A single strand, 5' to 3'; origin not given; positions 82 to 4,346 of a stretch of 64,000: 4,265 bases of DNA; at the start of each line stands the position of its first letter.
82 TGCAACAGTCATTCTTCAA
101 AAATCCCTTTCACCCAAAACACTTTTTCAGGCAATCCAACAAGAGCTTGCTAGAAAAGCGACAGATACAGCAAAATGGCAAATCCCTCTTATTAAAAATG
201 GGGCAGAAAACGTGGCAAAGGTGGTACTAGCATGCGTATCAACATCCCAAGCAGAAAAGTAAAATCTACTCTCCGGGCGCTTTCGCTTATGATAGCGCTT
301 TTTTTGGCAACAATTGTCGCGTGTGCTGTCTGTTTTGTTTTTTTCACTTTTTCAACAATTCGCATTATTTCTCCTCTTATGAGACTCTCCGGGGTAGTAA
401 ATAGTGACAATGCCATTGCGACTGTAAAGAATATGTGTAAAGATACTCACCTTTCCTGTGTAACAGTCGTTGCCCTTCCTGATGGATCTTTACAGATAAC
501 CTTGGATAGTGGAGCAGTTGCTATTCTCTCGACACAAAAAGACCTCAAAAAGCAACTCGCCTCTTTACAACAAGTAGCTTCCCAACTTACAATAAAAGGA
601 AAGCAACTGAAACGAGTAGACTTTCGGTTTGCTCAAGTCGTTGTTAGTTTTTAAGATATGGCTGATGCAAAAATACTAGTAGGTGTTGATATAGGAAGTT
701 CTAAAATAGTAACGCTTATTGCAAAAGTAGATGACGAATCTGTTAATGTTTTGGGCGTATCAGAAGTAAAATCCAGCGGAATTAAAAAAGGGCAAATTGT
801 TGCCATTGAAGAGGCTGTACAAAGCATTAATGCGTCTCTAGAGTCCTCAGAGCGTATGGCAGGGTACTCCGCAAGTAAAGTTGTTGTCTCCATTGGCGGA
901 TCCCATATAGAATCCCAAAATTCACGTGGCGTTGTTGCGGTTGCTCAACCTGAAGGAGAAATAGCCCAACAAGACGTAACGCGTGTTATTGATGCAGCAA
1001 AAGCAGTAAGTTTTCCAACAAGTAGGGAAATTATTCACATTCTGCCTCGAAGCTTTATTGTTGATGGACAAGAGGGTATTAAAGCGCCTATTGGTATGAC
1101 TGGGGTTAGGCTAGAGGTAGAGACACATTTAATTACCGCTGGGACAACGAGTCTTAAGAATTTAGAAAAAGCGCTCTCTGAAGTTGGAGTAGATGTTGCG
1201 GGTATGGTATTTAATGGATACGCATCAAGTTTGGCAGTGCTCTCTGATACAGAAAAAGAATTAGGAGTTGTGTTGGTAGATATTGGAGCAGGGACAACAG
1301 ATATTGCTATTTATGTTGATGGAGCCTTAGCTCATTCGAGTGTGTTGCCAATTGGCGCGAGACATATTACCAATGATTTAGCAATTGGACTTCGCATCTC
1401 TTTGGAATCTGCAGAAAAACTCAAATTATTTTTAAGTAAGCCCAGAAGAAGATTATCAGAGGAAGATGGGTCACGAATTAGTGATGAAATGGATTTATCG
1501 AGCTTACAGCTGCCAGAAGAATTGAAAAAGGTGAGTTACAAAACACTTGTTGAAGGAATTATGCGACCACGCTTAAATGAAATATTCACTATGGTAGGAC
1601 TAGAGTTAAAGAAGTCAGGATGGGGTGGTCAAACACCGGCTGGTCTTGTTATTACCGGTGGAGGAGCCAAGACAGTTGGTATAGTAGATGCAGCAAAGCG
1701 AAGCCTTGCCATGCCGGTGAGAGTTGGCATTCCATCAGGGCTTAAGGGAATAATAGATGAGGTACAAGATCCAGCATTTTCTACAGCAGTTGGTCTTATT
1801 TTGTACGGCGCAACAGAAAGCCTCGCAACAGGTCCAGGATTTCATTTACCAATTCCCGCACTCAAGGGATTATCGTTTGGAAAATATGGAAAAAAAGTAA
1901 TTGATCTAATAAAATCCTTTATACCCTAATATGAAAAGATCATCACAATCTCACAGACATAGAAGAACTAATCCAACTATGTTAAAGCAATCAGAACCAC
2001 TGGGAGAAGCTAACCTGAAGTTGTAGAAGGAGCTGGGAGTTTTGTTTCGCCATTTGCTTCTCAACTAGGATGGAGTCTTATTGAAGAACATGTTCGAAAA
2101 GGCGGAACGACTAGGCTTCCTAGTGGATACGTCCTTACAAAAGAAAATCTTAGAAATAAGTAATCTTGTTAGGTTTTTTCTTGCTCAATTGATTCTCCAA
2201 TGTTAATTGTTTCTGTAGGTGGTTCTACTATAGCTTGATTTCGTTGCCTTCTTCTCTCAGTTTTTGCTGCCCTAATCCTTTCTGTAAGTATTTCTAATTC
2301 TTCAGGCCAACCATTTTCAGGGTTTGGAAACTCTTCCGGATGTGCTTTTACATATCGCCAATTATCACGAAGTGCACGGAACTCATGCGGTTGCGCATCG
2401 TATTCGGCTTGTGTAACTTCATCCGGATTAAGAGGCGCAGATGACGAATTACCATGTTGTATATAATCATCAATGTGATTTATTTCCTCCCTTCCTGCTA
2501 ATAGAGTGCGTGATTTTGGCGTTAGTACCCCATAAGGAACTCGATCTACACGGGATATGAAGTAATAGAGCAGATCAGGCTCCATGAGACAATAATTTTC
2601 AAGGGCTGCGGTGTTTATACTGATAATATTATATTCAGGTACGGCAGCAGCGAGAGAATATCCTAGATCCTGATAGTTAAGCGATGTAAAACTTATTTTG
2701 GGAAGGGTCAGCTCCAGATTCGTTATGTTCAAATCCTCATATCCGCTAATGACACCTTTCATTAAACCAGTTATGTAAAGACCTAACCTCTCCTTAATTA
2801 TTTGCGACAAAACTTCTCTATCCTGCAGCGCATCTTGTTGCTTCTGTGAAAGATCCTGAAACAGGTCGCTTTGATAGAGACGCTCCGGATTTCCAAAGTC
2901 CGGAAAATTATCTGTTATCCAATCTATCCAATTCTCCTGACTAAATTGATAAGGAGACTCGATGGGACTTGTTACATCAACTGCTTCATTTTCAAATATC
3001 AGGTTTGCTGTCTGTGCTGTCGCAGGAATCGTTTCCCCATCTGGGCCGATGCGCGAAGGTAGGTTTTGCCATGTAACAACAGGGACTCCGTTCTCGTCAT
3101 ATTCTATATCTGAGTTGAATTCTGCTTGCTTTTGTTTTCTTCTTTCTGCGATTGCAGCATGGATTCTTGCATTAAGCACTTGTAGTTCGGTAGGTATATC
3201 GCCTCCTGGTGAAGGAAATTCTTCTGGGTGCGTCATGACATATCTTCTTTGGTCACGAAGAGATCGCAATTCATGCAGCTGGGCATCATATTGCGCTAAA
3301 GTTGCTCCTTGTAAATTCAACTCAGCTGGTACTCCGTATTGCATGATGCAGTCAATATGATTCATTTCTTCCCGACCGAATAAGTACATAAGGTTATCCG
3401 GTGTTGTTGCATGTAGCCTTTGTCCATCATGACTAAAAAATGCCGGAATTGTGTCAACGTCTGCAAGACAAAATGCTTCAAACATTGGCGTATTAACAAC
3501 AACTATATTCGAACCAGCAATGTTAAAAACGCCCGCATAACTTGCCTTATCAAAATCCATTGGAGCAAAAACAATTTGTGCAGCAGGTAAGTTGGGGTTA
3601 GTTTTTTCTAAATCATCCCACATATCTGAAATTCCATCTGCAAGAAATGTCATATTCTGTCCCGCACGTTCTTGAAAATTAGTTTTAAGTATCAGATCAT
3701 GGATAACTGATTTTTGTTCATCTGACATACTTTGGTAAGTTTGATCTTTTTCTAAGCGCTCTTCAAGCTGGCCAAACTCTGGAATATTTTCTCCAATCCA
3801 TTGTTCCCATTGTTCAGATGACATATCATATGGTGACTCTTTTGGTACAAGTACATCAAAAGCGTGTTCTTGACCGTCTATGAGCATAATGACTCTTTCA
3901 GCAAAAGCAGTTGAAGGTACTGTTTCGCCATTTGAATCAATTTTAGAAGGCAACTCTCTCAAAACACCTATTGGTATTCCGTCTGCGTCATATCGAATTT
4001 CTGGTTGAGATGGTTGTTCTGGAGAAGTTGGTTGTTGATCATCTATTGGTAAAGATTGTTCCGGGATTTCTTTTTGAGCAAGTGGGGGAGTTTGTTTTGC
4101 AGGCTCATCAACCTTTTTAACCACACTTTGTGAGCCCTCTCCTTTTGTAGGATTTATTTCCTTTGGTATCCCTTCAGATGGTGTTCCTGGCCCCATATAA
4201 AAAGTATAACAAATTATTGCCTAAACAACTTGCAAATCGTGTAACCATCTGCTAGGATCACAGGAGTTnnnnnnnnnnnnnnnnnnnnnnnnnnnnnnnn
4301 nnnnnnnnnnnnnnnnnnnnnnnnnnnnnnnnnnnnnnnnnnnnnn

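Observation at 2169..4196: Antisense orphan gene with an internal tandem duplication, wedged between ftsA and ftsZ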

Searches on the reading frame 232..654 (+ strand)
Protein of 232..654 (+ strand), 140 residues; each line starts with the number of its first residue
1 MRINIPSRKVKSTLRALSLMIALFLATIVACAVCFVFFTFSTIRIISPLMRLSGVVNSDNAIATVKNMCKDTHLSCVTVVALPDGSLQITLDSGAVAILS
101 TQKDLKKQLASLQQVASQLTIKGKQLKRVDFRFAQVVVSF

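Call 60: search_protein_families(library=pfam, proteins=[window:232-654:+], max_evalue=0.01)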
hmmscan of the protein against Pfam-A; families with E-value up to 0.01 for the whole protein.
window:232-654:+ (140 aa): 1 family
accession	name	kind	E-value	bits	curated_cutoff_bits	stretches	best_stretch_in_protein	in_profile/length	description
PF03799.20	FtsQ_DivIB_C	-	0.0033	18.7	21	1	61-132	42-114/114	Cell division protein FtsQ/DivIB, C-terminal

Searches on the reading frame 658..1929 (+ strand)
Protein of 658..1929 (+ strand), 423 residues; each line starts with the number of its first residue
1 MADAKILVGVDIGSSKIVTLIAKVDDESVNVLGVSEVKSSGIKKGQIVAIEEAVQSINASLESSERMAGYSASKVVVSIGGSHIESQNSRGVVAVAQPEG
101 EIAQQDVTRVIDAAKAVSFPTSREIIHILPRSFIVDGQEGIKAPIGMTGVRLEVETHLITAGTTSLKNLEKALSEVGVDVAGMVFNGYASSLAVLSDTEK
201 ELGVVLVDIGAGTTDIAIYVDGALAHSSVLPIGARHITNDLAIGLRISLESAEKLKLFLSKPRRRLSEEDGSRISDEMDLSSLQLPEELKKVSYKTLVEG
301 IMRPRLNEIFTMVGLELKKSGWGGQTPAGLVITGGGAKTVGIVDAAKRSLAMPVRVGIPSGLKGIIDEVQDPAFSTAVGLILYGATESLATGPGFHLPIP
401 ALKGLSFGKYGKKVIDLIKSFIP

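Call 21: find_related_loci(query=window:658-1929:+, collection=genome_contigs, flank=10000)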
Query window:658-1929:+ (423 aa) in genome_contigs; peptide patterns used: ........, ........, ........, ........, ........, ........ (x = any residue, [..] = any of these).
275 stretches matched a pattern; 167 encode a relative of the query (tblastn E <= 1e-3); the best 80 are kept; 80 distinct loci.
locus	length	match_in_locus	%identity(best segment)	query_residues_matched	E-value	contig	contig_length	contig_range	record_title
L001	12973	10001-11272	88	1-423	0e+0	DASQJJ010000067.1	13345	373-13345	MAG TPA_asm: Candidatus Eisenbacteria bacterium isolate SMAG_U11883 k141_1174237, whole genome shotgun sequence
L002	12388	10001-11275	79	1-423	0e+0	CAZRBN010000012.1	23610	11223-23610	MAG TPA_asm: uncultured Gammaproteobacteria bacterium isolate SRP272529_co1_183 genome assembly, contig: NODE_3449_lengt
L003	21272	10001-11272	79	1-423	0e+0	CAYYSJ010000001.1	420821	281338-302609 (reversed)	MAG TPA_asm: uncultured Gammaproteobacteria bacterium isolate SRP272529_co1_214 genome assembly, contig: NODE_3_length_4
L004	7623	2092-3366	78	1-423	0e+0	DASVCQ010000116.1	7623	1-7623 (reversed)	MAG TPA_asm: Patescibacteria group bacterium isolate SMAG_U2010 k141_325026, whole genome shotgun sequence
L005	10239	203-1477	75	1-423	0e+0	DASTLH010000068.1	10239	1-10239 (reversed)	MAG TPA_asm: Patescibacteria group bacterium isolate SMAG_U2653 k141_45696, whole genome shotgun sequence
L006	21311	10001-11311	71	1-423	0e+0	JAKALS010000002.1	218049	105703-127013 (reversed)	MAG: bacterium isolate WY5.bin132 NODE_67_length_218049_cov_6.550582, whole genome shotgun sequence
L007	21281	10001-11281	71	3-423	0e+0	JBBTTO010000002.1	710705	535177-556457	MAG: Patescibacteria group bacterium isolate H52-bin062_1 H52_bin062_1_000000000002, whole genome shotgun sequence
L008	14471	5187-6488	70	1-423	0e+0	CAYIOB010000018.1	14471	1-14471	MAG TPA_asm: uncultured Gammaproteobacteria bacterium isolate ERP119705_co25_644 genome assembly, contig: NODE_3121_leng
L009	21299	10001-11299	70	1-423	0e+0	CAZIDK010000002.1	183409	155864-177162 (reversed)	MAG TPA_asm: uncultured Gammaproteobacteria bacterium isolate SRP302447_co4_23 genome assembly, contig: NODE_260_length_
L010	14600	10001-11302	70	1-423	0e+0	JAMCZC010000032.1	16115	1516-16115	MAG: Patescibacteria group bacterium isolate FK_Sedi_B_Bin.322 NODE_13523_length_16115_cov_43.3842, whole genome shotgun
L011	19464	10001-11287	70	1-423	0e+0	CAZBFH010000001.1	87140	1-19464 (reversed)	MAG TPA_asm: uncultured Gammaproteobacteria bacterium isolate SRP342105_co2_162 genome assembly, contig: NODE_222_length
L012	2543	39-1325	70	1-423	0e+0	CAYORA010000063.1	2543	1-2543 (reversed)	MAG TPA_asm: uncultured Gammaproteobacteria bacterium isolate SRP170004_co1_164 genome assembly, contig: NODE_73105_leng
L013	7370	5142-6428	70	1-423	0e+0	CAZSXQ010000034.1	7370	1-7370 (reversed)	MAG TPA_asm: uncultured Gammaproteobacteria bacterium isolate SRP011637_co1_148 genome assembly, contig: NODE_4045_lengt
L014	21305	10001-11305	71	1-423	0e+0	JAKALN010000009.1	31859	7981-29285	MAG: bacterium isolate WY5.bin128 NODE_2039_length_31859_cov_8.988466, whole genome shotgun sequence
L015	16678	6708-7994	69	1-423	0e+0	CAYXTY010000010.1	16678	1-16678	MAG TPA_asm: uncultured Gammaproteobacteria bacterium isolate SRP286056_co1_91 genome assembly, contig: NODE_4197_length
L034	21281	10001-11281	69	1-423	0e+0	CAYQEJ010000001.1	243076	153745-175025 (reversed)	MAG TPA_asm: uncultured Gammaproteobacteria bacterium isolate SRP278252_co2_88 genome assembly, contig: NODE_35_length_2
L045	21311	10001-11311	66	1-423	0e+0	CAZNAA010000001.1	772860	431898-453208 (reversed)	MAG TPA_asm: uncultured Gammaproteobacteria bacterium isolate SRP192515_co1_126 genome assembly, contig: NODE_1_length_7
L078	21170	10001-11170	60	2-417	3e-156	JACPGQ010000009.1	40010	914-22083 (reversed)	MAG: Candidatus Levyibacteriota bacterium isolate NC_groundwater_392_Ag_B-0.1um_43_10 GD18-4_B1_scaffold_19734, whole ge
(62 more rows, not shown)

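Call 60: search_protein_families(library=pfam, proteins=[L005:1475-2515:-, L004:3413-3802:+, L045:11564-11959:+, L034:11286-11642:+, L078:11233-12375:-], max_evalue=0.01)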
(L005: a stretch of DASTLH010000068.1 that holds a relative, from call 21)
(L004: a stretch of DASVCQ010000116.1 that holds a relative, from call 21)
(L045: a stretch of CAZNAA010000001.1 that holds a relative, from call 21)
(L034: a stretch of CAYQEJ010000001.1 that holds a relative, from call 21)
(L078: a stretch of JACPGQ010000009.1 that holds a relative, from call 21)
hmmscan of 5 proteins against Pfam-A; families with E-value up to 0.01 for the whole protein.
L005:1475-2515:- (347 aa): 0 families

L004:3413-3802:+ (129 aa): 0 families

L045:11564-11959:+ (131 aa): 0 families

L034:11286-11642:+ (118 aa): 0 families

L078:11233-12375:- (380 aa): 0 families

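Call 85: search_protein_families(library=pfam, proteins=[window:658-1929:+], max_evalue=0.001)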
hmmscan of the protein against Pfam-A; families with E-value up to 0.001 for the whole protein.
window:658-1929:+ (423 aa): 5 families
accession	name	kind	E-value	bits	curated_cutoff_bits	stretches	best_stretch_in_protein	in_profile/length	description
PF14450.12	FtsA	-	1.4e-37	129.3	31.8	2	205-379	1-127/127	Cell division protein FtsA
PF02491.25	SHS2_FTSA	-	1.9e-31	108.7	25.4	1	81-160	1-79/79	SHS2 domain inserted in FTSA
PF06723.19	MreB_Mbl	-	4.5e-06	26.2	27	1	170-357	113-304/327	MreB/Mbl protein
PF11104.14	PilM_2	-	1e-05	25.1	27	0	178-257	155-235/340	Type IV pilus assembly protein PilM;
PF06277.17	EutA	-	3.2e-05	23.5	27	1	190-241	132-182/475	Ethanolamine utilisation protein EutA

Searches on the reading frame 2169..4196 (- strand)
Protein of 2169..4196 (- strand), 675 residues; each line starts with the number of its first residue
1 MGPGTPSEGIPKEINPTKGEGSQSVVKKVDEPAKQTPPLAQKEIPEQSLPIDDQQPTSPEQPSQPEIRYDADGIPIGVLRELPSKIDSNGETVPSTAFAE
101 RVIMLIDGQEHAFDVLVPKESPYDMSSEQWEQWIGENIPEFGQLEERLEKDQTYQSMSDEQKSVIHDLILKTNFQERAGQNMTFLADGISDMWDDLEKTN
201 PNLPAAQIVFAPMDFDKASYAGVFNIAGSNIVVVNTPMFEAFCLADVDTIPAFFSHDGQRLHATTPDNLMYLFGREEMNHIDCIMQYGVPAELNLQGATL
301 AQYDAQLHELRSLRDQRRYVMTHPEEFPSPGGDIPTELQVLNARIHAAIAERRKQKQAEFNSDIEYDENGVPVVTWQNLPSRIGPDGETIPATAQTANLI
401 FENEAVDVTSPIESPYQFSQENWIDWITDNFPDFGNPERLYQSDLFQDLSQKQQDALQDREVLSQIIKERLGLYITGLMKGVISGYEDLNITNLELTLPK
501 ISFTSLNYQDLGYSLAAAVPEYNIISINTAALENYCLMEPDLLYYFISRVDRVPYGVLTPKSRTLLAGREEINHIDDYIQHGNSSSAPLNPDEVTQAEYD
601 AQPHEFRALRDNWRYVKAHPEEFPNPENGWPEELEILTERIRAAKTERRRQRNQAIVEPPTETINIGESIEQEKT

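Call 4: search_protein_families(library=pfam, proteins=[window:2169-4196:-], max_evalue=10)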
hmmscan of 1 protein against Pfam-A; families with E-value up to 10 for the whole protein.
window:2169-4196:- (675 aa): 5 families
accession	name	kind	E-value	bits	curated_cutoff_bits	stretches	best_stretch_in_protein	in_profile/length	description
PF06374.16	NDUF_C2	-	0.0032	18.1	24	2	611-627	76-94/109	NADH-ubiquinone oxidoreductase subunit b14.5b (NDUFC2)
PF18151.6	DUF5601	-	0.18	12.4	23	1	143-168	30-55/65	Domain of unknown function (DUF5601)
PF15336.11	Auts2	-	0.21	12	23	1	602-653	138-187/218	Autism susceptibility gene 2 protein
PF24243.1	Phage_tail_C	-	8.2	6.3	23.7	1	595-601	7-13/26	Phage tail tip domain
PF16650.10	SPEG_u2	-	9.8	6.9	33.1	0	619-632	22-35/57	Unstructured region on SPEG complex protein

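Call 5: search_protein_families(library=ncbifam, proteins=[window:2169-4196:-], max_evalue=10)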
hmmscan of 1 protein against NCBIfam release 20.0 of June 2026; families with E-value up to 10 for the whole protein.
window:2169-4196:- (675 aa): 0 families

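Call 6: find_homologous_proteins(query=window:2169-4196:-, max_evalue=0.001)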
Query window:2169-4196:- (675 aa): 1 proteins with E <= 0.001 among 8000 candidates.
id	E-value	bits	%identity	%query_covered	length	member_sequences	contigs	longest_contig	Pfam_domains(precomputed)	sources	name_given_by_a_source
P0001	0.0e+0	1543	100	100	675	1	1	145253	-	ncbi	-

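Call 7: search_solved_structures(query=window:2169-4196:-, max_evalue=10)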
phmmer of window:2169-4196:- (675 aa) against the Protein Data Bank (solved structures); distinct sequences matched with E-value up to 10: 4.
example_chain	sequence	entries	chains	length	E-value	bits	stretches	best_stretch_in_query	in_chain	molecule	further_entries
4ngb_A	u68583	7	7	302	0.27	12.7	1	412-484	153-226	Endoribonuclease Dicer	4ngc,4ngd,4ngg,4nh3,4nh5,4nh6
4ngf_A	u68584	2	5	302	0.28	12.7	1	412-484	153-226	Endoribonuclease Dicer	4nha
1b0n_A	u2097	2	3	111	0.7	11.4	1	76-157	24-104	PROTEIN (SINR PROTEIN) | HTH-TYPE TRANSCRIPTIONAL REGULATOR SINR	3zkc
3hiq_A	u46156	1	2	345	0.82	11.1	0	291-315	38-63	Vacuolar saporin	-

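Call 8: search_protein_families(library=phrogs, proteins=[window:2169-4196:-], max_evalue=1)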
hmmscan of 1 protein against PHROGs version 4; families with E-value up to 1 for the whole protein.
window:2169-4196:- (675 aa): 4 families
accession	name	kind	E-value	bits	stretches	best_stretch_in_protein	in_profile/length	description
phrog_26682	-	unknown function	0.0046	18.3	0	115-146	23-53/76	-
phrog_6443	-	unknown function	0.08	14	0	614-669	29-84/96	-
phrog_31449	-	unknown function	0.51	11.3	0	418-460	49-91/151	-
phrog_28061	-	unknown function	0.76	11.3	0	414-431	2-19/62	-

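Call 9: search_protein_families(library=padloc, proteins=[window:2169-4196:-], max_evalue=1)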
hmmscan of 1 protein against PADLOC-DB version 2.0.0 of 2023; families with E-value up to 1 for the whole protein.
window:2169-4196:- (675 aa): 0 families

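Call 11: find_encoding_contigs(protein=P0001, flank=10000, max_places=6)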
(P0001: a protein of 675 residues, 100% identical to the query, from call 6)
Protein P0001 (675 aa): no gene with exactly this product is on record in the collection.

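Call 14: list_cluster_members(proteins=[P0001])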
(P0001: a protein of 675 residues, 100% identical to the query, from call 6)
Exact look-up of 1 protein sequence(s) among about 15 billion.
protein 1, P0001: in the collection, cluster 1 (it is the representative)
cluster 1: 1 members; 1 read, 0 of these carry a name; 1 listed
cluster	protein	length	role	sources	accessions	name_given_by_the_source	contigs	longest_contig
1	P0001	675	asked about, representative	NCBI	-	-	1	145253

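Call 20: find_related_loci(query=window:2169-4196:-, collection=genome_contigs, flank=10000)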
Query window:2169-4196:- (675 aa) in genome_contigs; peptide patterns used: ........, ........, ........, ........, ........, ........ (x = any residue, [..] = any of these).
28 stretches matched a pattern, but none encodes a relative of the query by tblastn (E <= 1e-3).

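Call 90: search_dna_similar(query=window:2169-4196:-, collection=phages, mode=protein, max_evalue=0.01)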
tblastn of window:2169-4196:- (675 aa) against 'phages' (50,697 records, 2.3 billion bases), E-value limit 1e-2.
No match.

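Call 91: search_dna_similar(query=window:2169-4196:-, collection=plasmids, mode=protein, max_evalue=0.01)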
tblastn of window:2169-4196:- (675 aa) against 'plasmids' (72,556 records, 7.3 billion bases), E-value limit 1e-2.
No match.
